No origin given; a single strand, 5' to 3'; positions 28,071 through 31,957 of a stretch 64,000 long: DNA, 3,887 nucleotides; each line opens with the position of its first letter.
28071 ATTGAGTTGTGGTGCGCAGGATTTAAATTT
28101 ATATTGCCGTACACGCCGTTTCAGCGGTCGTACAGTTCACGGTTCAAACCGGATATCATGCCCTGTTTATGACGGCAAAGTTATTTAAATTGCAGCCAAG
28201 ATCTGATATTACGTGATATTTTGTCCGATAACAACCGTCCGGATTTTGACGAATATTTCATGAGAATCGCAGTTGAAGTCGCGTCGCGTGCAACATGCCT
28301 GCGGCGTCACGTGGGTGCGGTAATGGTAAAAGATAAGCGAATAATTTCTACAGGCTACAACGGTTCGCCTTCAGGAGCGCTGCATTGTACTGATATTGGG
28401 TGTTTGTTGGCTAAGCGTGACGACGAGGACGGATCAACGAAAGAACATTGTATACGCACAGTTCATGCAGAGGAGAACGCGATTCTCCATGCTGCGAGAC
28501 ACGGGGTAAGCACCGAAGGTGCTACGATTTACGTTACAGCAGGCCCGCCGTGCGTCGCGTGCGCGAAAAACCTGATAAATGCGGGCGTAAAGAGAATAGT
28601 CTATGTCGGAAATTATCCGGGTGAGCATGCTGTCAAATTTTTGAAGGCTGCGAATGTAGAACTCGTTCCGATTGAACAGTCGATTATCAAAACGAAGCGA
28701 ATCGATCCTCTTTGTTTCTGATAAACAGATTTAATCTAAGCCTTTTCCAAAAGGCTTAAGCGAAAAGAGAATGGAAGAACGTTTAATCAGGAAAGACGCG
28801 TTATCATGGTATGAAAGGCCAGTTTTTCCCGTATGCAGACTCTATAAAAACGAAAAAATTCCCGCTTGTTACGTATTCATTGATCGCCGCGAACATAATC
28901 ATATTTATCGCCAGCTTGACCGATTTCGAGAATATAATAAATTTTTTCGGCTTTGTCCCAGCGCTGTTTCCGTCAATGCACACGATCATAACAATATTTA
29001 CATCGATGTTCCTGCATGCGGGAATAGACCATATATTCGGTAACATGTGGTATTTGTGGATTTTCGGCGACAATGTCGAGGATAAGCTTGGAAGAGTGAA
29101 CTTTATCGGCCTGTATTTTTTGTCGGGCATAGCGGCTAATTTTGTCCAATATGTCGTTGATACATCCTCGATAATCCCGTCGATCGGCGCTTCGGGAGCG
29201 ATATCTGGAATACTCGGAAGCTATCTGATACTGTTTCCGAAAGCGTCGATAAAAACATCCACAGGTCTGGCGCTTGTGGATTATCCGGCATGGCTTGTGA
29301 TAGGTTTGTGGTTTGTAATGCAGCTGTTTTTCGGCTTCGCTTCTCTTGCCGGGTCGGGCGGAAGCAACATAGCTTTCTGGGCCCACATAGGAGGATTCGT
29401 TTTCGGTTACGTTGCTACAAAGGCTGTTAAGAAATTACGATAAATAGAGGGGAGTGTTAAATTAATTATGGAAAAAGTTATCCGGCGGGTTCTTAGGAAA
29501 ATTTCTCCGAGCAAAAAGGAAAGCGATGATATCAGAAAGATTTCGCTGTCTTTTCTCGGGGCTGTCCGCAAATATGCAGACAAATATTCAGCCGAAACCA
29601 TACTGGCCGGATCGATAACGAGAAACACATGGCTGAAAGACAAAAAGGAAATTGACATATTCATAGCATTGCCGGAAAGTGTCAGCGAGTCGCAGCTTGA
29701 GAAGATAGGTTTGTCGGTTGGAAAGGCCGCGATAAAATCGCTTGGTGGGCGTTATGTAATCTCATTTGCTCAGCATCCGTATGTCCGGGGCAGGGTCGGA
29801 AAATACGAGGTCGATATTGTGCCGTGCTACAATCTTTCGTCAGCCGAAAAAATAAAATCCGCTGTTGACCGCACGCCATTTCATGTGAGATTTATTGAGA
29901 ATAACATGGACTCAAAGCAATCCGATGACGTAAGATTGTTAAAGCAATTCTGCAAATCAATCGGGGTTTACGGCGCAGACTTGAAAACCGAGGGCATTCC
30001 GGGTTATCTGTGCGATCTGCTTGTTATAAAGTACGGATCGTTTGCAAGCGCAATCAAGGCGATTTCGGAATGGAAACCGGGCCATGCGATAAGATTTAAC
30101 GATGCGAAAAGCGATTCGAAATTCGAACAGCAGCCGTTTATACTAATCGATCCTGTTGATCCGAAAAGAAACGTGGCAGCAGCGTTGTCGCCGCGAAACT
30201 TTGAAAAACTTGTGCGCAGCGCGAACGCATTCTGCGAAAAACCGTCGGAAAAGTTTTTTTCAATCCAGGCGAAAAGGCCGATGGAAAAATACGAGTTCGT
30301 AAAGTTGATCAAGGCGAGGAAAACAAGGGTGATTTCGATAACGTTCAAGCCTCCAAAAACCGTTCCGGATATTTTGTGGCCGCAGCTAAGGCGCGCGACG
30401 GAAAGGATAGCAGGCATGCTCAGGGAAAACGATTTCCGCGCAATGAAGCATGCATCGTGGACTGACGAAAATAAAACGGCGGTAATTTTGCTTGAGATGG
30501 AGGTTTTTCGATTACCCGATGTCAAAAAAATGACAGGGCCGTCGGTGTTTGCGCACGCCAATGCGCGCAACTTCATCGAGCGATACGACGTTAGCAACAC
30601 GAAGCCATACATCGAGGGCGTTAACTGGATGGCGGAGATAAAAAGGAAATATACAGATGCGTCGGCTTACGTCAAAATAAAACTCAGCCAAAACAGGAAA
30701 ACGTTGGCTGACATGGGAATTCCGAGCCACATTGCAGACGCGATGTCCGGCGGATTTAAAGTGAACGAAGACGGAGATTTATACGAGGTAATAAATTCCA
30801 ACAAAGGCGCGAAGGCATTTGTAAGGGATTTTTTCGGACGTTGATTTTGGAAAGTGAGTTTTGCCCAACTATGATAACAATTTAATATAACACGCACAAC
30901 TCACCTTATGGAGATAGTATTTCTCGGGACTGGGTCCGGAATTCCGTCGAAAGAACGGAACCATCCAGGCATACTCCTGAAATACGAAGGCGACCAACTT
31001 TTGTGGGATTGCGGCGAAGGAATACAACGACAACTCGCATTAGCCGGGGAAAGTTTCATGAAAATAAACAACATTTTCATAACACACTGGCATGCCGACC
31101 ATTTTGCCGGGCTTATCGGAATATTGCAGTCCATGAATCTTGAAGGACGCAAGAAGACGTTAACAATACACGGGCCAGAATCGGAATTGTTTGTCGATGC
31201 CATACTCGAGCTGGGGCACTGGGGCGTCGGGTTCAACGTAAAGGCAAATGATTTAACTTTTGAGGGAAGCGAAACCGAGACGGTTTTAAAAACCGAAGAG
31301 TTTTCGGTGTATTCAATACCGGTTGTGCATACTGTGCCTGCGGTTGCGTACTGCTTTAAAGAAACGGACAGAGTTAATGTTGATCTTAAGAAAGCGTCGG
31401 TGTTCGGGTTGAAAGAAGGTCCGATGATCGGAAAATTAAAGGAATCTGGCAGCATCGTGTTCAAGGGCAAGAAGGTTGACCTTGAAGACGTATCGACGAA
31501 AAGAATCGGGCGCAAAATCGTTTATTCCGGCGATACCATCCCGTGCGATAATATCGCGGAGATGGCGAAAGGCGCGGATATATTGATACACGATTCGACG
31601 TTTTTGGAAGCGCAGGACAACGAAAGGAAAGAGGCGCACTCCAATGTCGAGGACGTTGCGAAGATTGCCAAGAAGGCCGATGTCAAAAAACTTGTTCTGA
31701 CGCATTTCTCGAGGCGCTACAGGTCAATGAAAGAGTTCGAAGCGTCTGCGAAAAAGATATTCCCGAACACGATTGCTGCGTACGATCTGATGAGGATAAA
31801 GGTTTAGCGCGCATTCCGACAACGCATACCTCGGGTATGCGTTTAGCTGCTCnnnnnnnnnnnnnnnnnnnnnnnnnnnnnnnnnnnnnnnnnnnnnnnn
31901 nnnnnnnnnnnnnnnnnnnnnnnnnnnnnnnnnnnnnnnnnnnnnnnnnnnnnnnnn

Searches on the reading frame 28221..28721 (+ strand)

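Call 46: search_protein_families(library=pfam, proteins=[window:28221-28721:+], max_evalue=0.001)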
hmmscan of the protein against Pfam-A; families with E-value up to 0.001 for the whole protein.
window:28221-28721:+ (166 aa): 2 families
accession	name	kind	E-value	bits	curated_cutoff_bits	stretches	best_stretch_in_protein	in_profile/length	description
PF00383.29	dCMP_cyt_deam_1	-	1.2e-25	89.8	25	1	9-129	3-101/102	Cytidine and deoxycytidylate deaminase zinc-binding region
PF14437.12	MafB19-deam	-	2.3e-19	70.1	27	1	10-139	4-110/142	MafB19-like deaminase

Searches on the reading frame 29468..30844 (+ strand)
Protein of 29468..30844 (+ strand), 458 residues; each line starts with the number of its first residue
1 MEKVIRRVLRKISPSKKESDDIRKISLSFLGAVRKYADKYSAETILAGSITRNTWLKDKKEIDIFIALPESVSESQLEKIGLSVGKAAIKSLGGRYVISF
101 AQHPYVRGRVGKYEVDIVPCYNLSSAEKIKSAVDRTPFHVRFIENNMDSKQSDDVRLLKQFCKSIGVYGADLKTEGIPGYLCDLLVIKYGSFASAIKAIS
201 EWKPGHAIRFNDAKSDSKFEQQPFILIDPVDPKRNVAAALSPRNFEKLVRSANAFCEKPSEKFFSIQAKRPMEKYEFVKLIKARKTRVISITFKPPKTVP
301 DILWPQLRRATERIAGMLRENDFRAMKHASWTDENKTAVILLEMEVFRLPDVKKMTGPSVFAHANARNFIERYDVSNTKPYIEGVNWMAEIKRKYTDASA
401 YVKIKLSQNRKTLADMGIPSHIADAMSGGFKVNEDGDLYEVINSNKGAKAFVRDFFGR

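Call 62: search_protein_families(library=pfam, proteins=[window:29468-30844:+], max_evalue=0.00001)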
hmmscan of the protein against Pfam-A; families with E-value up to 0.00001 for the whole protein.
window:29468-30844:+ (458 aa): 3 families
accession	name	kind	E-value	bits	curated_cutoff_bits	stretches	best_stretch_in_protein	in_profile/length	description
PF09249.16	tRNA_NucTransf2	-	5.2e-40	136.6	27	1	153-264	1-112/113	tRNA nucleotidyltransferase, second domain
PF21133.2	CAA_C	-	7.2e-34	116.9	22.2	1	284-433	1-142/144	CCA-adding enzyme, C-terminal domain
PF01909.29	NTP_transf_2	-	1.3e-09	38.8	21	1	38-139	13-93/93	Nucleotidyltransferase domain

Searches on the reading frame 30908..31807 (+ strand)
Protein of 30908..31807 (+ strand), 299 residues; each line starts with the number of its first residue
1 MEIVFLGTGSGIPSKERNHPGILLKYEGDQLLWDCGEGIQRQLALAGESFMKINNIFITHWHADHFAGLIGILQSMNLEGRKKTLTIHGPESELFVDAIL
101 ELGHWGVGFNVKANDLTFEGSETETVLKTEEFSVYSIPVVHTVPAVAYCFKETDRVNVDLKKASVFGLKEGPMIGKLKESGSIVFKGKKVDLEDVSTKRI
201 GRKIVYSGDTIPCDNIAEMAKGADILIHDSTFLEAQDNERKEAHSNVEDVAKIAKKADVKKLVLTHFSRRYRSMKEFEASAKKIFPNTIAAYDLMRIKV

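Call 62: search_protein_families(library=pfam, proteins=[window:30908-31807:+], max_evalue=0.00001)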
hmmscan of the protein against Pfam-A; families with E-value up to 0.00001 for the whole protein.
window:30908-31807:+ (299 aa): 4 families
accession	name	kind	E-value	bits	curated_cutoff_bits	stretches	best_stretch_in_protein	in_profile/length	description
PF12706.13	Lactamase_B_2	-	1.6e-16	61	27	1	201-267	134-200/200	Beta-lactamase superfamily domain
PF00753.33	Lactamase_B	-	3.5e-08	34.1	22.7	1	22-74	9-65/196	Metallo-beta-lactamase superfamily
PF23023.1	Anti-Pycsar_Apyc1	-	5.8e-08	32.9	50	1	2-72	4-73/250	Anti-Pycsar protein Apyc1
PF13691.12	Lactamase_B_4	-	5e-07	29.7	27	1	13-66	6-61/63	tRNase Z endonuclease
